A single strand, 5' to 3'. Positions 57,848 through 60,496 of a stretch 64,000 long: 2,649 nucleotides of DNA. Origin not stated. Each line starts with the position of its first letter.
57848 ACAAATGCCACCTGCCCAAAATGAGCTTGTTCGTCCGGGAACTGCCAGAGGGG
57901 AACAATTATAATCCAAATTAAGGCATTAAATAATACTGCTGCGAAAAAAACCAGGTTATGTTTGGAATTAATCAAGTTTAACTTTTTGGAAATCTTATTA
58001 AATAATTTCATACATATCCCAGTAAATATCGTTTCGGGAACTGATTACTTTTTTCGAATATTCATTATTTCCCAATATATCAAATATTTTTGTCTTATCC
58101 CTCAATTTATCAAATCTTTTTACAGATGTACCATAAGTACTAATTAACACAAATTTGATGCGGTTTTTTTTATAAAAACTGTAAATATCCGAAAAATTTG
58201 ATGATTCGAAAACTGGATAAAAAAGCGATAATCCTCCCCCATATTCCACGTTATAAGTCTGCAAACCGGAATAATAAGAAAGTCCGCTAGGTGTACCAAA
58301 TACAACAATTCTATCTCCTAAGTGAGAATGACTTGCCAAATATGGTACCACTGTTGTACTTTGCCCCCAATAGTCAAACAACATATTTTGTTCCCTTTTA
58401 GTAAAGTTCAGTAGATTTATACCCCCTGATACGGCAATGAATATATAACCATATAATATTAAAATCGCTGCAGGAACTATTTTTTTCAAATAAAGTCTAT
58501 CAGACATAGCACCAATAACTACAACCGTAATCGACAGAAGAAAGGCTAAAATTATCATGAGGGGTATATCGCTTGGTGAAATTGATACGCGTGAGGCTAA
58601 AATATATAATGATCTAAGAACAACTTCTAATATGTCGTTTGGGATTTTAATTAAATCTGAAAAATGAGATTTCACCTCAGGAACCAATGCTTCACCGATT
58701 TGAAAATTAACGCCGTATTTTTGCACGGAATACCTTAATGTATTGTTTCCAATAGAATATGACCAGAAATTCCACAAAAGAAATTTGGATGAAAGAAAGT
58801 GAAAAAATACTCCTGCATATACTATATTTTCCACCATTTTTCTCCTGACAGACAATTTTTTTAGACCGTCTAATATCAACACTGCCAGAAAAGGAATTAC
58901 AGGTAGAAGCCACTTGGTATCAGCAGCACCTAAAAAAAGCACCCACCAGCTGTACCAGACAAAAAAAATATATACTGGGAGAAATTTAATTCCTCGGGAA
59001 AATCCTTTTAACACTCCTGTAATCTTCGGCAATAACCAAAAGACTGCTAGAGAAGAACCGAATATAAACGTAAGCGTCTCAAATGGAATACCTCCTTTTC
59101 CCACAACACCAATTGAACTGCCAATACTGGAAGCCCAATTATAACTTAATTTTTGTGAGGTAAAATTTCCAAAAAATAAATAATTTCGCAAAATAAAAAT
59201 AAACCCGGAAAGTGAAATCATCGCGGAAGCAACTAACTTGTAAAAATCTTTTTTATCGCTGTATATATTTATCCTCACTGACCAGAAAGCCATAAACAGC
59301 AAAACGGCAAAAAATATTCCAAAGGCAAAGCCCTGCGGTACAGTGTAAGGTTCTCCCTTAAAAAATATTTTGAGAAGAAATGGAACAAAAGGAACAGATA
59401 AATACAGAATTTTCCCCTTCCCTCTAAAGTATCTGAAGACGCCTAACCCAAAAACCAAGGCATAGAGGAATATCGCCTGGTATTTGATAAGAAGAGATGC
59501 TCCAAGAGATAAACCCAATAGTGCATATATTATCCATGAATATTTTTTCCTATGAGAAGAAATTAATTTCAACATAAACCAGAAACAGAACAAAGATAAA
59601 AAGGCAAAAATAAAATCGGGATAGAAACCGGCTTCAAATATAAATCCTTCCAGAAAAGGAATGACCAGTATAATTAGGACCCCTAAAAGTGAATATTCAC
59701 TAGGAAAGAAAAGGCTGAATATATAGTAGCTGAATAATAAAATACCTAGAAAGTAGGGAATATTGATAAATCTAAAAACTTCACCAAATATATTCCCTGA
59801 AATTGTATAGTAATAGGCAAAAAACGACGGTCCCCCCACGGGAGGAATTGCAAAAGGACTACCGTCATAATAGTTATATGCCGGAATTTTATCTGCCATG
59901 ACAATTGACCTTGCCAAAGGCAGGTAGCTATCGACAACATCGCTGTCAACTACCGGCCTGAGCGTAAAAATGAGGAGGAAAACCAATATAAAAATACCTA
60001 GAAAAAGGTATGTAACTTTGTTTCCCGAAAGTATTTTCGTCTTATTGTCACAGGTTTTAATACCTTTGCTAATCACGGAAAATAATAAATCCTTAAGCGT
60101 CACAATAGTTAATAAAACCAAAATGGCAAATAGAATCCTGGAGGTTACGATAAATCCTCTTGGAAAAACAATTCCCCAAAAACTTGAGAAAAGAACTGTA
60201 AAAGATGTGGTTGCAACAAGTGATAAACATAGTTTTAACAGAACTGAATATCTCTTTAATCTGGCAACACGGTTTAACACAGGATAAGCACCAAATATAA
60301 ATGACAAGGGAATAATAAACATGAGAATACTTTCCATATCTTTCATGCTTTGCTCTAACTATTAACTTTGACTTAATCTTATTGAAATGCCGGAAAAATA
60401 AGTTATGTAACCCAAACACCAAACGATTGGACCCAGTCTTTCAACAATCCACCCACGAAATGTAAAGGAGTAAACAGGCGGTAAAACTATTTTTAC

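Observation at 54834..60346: Three consecutive, mutually overlapping GT-C-like membrane protein genes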

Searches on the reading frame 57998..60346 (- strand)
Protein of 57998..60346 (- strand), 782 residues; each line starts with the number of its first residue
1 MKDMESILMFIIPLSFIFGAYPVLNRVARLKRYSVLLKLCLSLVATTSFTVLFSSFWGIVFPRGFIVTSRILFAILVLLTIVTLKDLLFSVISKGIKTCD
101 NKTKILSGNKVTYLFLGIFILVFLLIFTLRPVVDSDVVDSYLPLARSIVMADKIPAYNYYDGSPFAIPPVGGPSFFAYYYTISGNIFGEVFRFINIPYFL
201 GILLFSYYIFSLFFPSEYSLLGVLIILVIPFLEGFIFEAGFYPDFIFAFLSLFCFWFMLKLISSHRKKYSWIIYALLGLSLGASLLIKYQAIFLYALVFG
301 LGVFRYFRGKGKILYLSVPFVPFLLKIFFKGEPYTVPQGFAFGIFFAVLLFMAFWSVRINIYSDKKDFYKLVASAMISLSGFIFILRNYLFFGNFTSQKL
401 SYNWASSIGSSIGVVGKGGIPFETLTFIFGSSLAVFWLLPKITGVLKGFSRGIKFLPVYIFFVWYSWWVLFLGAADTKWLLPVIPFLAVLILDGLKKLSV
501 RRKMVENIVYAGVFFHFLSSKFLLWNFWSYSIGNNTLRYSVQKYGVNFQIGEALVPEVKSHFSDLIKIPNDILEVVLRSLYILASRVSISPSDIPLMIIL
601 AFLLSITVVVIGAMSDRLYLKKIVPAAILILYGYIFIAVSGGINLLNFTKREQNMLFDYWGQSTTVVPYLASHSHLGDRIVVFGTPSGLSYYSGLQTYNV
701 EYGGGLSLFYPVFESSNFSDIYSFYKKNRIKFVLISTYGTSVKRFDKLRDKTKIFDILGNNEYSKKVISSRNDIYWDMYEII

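Call 3: search_protein_families(library=pfam, proteins=[window:57998-60346:-], max_evalue=1)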
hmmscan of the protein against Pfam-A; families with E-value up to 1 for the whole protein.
window:57998-60346:- (782 aa): 1 family
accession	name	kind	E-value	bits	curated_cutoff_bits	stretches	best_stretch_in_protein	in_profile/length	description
PF02238.20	COX7a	-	0.14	13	22.1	0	264-293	23-52/53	Cytochrome c oxidase subunit VII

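Call 4: search_protein_families(library=ncbifam, proteins=[window:57998-60346:-], max_evalue=1)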
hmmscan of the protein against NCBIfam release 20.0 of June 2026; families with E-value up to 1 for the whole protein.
window:57998-60346:- (782 aa): 0 families

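Call 12: search_solved_structures(query=window:57998-60346:-, max_evalue=10, show_alignments=1)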
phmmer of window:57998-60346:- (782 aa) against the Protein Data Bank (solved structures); distinct sequences matched with E-value up to 10: 2.
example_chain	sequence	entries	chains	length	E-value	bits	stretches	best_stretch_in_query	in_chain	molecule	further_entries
4b5z_A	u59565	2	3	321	1.1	10.8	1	689-770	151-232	FIBRONECTIN-BINDING PROTEIN A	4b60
8s0m_U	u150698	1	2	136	1.2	10.7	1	648-675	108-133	Nanobody A01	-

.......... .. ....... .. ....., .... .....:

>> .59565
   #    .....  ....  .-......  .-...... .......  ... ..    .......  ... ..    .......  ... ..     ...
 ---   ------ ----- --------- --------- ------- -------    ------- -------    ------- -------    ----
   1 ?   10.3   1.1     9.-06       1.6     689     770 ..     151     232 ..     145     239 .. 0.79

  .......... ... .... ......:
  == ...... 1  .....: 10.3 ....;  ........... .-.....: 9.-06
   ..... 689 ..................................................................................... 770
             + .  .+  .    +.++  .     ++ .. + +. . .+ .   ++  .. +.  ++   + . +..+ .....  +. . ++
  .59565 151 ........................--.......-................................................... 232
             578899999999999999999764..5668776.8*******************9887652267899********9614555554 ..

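Call 16: find_homologous_proteins(query=window:57998-60346:-)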
Query window:57998-60346:- (782 aa): 3 proteins with E <= 0.001 among 8000 candidates.
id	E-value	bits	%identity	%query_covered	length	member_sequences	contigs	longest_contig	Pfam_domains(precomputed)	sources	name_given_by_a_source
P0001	0.0e+0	1698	100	100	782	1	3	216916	-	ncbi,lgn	-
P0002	0.0e+0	1189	68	100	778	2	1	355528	-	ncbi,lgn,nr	ncbi:hypothetical protein M1271_04135 [Patescibacteria group bacterium]|nr:hypothetical protein [Pat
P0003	1.0e-145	505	36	100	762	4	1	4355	-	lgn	-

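Call 24: find_encoding_contigs(protein=P0002, flank=10000, max_places=3)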
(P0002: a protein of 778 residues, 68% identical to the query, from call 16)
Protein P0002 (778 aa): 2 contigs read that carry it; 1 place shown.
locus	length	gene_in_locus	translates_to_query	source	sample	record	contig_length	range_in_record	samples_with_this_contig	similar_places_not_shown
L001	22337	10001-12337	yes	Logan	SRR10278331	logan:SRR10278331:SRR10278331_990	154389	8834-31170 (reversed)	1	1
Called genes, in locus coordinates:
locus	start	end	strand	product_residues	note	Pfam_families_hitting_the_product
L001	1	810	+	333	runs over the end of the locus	-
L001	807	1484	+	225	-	-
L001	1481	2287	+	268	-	PF00535:Glycos_transf_2, PF10111:Glyco_tranf_2_2, PF13641:Glyco_tranf_2_3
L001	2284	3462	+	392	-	PF20706:GT4-conflict (faint), PF13439:Glyco_transf_4, PF13579:Glyco_trans_4_4 (weak), PF00534:Glycos_transf_1, PF13692:Glyco_trans_1_4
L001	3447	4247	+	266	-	PF13489:Methyltransf_23, PF08241:Methyltransf_11, PF13649:Methyltransf_25 (weak)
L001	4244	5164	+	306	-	-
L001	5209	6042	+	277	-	PF01531:Glyco_transf_11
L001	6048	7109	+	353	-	PF00535:Glycos_transf_2, PF10111:Glyco_tranf_2_2, PF13641:Glyco_tranf_2_3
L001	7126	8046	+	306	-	PF08241:Methyltransf_11, PF03269:DUF268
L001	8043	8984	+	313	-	PF00852:Glyco_transf_10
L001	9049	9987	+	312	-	PF00535:Glycos_transf_2, PF10111:Glyco_tranf_2_2, PF13641:Glyco_tranf_2_3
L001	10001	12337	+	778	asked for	-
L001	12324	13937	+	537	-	PF09913:DUF2142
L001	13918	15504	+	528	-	PF13231:PMT_2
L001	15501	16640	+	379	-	PF01041:DegT_DnrJ_EryC1, PF00155:Aminotran_1_2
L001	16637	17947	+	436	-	PF01943:Polysacc_synt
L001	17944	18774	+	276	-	PF00535:Glycos_transf_2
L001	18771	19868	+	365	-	PF00534:Glycos_transf_1, PF13692:Glyco_trans_1_4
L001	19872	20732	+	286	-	PF00535:Glycos_transf_2, PF10111:Glyco_tranf_2_2 (weak), PF13641:Glyco_tranf_2_3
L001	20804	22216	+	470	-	PF13231:PMT_2 (weak)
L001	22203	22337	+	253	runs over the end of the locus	PF08241:Methyltransf_11, PF13649:Methyltransf_25 (weak)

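Call 25: find_encoding_contigs(protein=P0003, flank=10000, max_places=3)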
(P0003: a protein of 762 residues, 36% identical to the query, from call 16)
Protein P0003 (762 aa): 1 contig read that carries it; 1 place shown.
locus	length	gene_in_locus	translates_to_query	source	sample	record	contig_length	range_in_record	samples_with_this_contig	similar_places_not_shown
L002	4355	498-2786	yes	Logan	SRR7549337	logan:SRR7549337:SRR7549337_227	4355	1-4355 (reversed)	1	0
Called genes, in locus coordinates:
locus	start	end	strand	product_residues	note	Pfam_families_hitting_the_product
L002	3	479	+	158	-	?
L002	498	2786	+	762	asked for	-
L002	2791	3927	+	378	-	PF00155:Aminotran_1_2, PF00266:Aminotran_5, PF01053:Cys_Met_Meta_PP (weak), PF01041:DegT_DnrJ_EryC1, PF01212:Beta_elim_lyase (weak)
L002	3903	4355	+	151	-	?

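Call 33: search_protein_representatives(alignment_id=A1)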
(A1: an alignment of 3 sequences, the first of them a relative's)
Query: 3 sequences, 779 profile positions. Proteins with E-value up to 0.001 (for the whole library): 90; up to 1e-10: 67; up to 1e-30: 36. The best 90 are listed.
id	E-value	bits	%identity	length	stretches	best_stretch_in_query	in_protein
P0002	0.0e+00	1442.5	-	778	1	1-779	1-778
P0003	0.0e+00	1281.8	-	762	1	1-779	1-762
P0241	3.0e-228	776.6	-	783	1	1-779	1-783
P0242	2.8e-192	657.6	-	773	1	1-779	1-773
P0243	1.3e-184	632.3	-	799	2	1-538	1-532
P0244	3.2e-181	621.1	-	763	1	1-778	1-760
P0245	3.5e-172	591.2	-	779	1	3-778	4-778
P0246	1.4e-167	575.9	-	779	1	2-779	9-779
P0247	1.5e-134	466.7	-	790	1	1-778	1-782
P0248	1.9e-103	363.9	-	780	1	17-778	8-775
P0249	2.3e-103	363.6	-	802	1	2-778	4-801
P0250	2.9e-101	356.6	-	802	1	1-777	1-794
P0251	1.2e-98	348.0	-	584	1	184-779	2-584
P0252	9.1e-98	345.1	-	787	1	3-778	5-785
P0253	1.9e-95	337.4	-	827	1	2-778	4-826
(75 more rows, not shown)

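Call 37: search_solved_structures(query=A4, max_evalue=10, show_alignments=2)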
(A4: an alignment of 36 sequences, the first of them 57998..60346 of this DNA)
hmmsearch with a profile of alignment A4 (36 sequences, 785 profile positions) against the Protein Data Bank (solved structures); distinct sequences matched with E-value up to 10: 4.
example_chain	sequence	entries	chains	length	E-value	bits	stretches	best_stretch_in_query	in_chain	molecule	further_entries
7r0g_A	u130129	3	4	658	0.069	14.7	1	6-100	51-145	Putative copper-exporting P-type ATPase A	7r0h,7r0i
3j08_A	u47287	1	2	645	0.088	14.3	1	6-100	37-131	copper-exporting P-type ATPase A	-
3j09_A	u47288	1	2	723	0.1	14.1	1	6-100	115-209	copper-exporting P-type ATPase A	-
9ufb_D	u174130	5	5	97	0.65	11.5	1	310-396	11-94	Cytochrome bo(3) ubiquinol oxidase subunit 4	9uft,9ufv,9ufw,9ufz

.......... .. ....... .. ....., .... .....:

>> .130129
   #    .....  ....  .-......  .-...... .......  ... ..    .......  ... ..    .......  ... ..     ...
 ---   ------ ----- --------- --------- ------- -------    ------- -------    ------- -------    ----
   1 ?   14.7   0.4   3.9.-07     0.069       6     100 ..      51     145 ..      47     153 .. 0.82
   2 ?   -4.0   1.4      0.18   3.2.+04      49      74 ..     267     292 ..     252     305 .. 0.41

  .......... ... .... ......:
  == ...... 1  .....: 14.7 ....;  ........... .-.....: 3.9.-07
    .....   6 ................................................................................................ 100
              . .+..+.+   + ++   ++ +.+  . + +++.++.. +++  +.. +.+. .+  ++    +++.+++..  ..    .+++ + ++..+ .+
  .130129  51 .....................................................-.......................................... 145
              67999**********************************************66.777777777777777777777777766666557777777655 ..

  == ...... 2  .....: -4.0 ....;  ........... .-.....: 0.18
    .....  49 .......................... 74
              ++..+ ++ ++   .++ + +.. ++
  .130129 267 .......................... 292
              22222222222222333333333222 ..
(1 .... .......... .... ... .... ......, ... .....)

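Call 38: search_protein_families(library=pfam, alignment_id=A4, max_evalue=0.01)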
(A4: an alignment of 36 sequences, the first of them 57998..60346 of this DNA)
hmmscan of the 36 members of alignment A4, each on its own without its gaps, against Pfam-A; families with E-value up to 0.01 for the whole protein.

A. member 1, window:57998-60346:- (782 aa): 0 families

B. families by the number of members that match (of 36 scanned): 3 families
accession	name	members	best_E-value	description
PF13231.12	PMT_2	13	1.3e-11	Dolichyl-phosphate-mannose-protein mannosyltransferase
PF10131.15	PTPS_related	1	0.00022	6-pyruvoyl-tetrahydropterin synthase related domain; membrane protein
PF05657.16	DUF806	1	0.00095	Protein of unknown function (DUF806)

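Call 49: find_related_loci(query=A5, collection=genome_contigs, flank=8000)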
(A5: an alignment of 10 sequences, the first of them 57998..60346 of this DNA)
Query A5 (782 aa) in genome_contigs; peptide patterns used: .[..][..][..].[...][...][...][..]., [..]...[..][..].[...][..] (x = any residue, [..] = any of these).
223 stretches matched a pattern; 3 encode a relative of the query (tblastn E <= 1e-3); 3 distinct loci.
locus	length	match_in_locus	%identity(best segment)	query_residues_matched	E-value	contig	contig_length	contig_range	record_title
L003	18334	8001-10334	68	4-782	0e+0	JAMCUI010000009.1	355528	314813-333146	MAG: Patescibacteria group bacterium isolate FK_Sedi_A_Bin.134 NODE_13_length_355528_cov_13.8818, whole genome shotgun s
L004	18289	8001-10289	36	1-781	4e-141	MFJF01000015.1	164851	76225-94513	MAG: Candidatus Gottesmanbacteria bacterium RIFCSPHIGHO2_01_FULL_40_15 rifcsphigho2_01_scaffold_256, whole genome shotgu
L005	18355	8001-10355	31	1-781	2e-104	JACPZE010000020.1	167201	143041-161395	MAG: Candidatus Gottesmanbacteria bacterium isolate NC_groundwater_881_Pr1_S2p5_36_20 Montesol18_S2p5_coassembly_scaffol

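Call 54: predict_structure(alignment_id=A4)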
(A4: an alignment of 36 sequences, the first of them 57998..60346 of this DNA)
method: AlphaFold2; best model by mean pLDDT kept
length: 782 residues; sequences in the alignment: 36
mean_pLDDT: 89.5   pTM: 0.93
mean pLDDT of the five models: 89.5, 88.4, 88.3, 87.4, 87.1
residues with pLDDT >= 90: 524; 70-90: 201; 50-70: 50; < 50: 7
segments of 3 or more residues with pLDDT < 50: 97-103
pLDDT, mean of each block of 10 residues (from residue 1): 90 97 94 93 98 98 97 98 91 57 60 96 95 92 97 96 91 98 95 96 98 94 96 93 96 96 82 97 96 93 83 81 77 63 90 88 81 96 94 85 90 72 82 91 93 90 92 82 97 92 93 91 89 77 59 70 74 86 74 88 95 91 94 95 94 90 95 96 93 95 88 96 97 94 95 95 97 92 95
secondary structure, 60 per line:
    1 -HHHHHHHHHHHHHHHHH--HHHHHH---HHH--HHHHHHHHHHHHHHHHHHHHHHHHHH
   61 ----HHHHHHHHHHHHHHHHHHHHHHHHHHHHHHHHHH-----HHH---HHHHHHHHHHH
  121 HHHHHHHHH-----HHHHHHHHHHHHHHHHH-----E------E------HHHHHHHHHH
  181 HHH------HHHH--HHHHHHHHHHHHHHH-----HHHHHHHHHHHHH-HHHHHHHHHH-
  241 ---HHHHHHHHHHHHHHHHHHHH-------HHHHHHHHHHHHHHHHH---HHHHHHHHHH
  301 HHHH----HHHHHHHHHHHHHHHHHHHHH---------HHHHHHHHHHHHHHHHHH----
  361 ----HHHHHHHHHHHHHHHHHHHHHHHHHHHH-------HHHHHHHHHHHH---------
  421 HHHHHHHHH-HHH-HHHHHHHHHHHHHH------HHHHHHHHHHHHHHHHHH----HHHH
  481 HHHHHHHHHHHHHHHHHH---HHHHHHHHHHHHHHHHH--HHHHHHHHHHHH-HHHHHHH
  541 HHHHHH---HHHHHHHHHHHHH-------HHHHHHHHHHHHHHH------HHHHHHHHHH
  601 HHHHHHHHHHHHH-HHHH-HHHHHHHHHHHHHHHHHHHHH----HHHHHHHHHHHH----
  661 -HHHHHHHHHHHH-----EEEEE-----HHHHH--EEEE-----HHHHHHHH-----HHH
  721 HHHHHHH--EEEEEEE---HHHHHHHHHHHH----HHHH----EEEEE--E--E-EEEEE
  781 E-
elements in order (helices of 4 or more, strands of 3 or more residues): H2-18 H21-26 H35-60 H65-98 H110-129 H135-151 H171-183 H190-193 H196-210 H216-228 H230-239 H244-263 H271-287 H291-304 H309-329 H339-356 H365-392 H400-411 H421-429 H435-448 H455-472 H477-498 H502-518 H521-532 H534-546 H550-562 H570-584 H591-613 H615-618 H620-640 H645-656 H662-673 E679-683 H689-693 E696-699 H705-712 H718-727 E730-736 H740-751 H756-759 E764-768 E776-781

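Call 58: fold_search(model_id=the predicted structure, library=pdb)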
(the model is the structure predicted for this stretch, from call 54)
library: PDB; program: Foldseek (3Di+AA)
matches with E <= 10: 110; with E <= 0.001: 12
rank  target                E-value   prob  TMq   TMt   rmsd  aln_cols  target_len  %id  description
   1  5f15                  2.7e-05  1.00  0.43  0.59   9.1       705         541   13  Crystal Structure of ArnT from Cupriavidus metallidurans bound to Undecaprenyl phosphate (released 2016-02-17)
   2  9n9j_I                2.9e-05  1.00  0.41  0.45  15.4       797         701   12  Structure of a GRP94 folding intermediate engaged with a CCDC134- and FKBP11-bound secretory translocon (released 2025-11-19)
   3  8b6l_I                4.8e-05  1.00  0.40  0.45  13.1       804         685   11  Subtomogram average of the human Sec61-TRAP-OSTA-translocon (released 2022-12-07)
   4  5ezm                  6.8e-05  1.00  0.41  0.56  10.0       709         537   13  Crystal Structure of ArnT from Cupriavidus metallidurans in the apo state (released 2016-02-17)
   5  5gmy_A                1.2e-04  1.00  0.36  0.34  14.5       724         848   13  Crystal structure of the Archaeoglobus fulgidus oligosaccharyltransferase (O29867_ARCFU) tethered with an acceptor pep (released 2017-02-01)
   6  7zli_A                1.2e-04  1.00  0.37  0.42  14.2       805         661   11  Cryo-EM structure of C-mannosyltransferase CeDPY19, in complex with Dol25-P-Man and bound to CMT2-Fab and anti-Fab nan (released 2023-01-11)
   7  3wak                  1.3e-04  1.00  0.35  0.32  15.0       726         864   14  Crystal structure of the Archaeoglobus fulgidus oligosaccharyltransferase (O29867_ARCFU) in the apo form (released 2013-10-30)
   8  6s7t_A                3.4e-04  1.00  0.40  0.43  13.1       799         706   10  Cryo-EM structure of human oligosaccharyltransferase complex OST-B (released 2019-12-18)
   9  6ezn_F                3.9e-04  1.00  0.40  0.47  15.2       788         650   11  Cryo-EM structure of the yeast oligosaccharyltransferase (OST) complex (released 2018-01-17)
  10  8agc_A                4.3e-04  1.00  0.40  0.44  13.2       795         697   12  Structure of yeast oligosaccharylransferase complex with lipid-linked oligosaccharide and non-acceptor peptide bound (released 2022-12-07)
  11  6s7o_A                4.6e-04  1.00  0.39  0.45  14.4       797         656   10  Cryo-EM structure of human oligosaccharyltransferase complex OST-A (released 2019-12-18)
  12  8pn9_A                7.7e-04  1.00  0.40  0.46  14.5       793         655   10  Structure of human oligosaccharyltransferase OST-A complex bound to NGI-1 (released 2024-05-08)
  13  7oci_F                2.8e-03  1.00  0.39  0.46  15.4       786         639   10  Cryo-EM structure of yeast Ost6p containing oligosaccharyltransferase complex (released 2022-02-16)
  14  6c26_A                3.2e-03  1.00  0.40  0.47  15.6       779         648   10  The Cryo-EM structure of a eukaryotic oligosaccharyl transferase complex (released 2018-01-31)
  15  7bx8_A                4.5e-03  1.00  0.33  0.27  11.4       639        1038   13  Mycobacterium smegmatis arabinosyltransferase complex EmbB2-AcpM2 in symmetric "resting state" (released 2020-05-27)
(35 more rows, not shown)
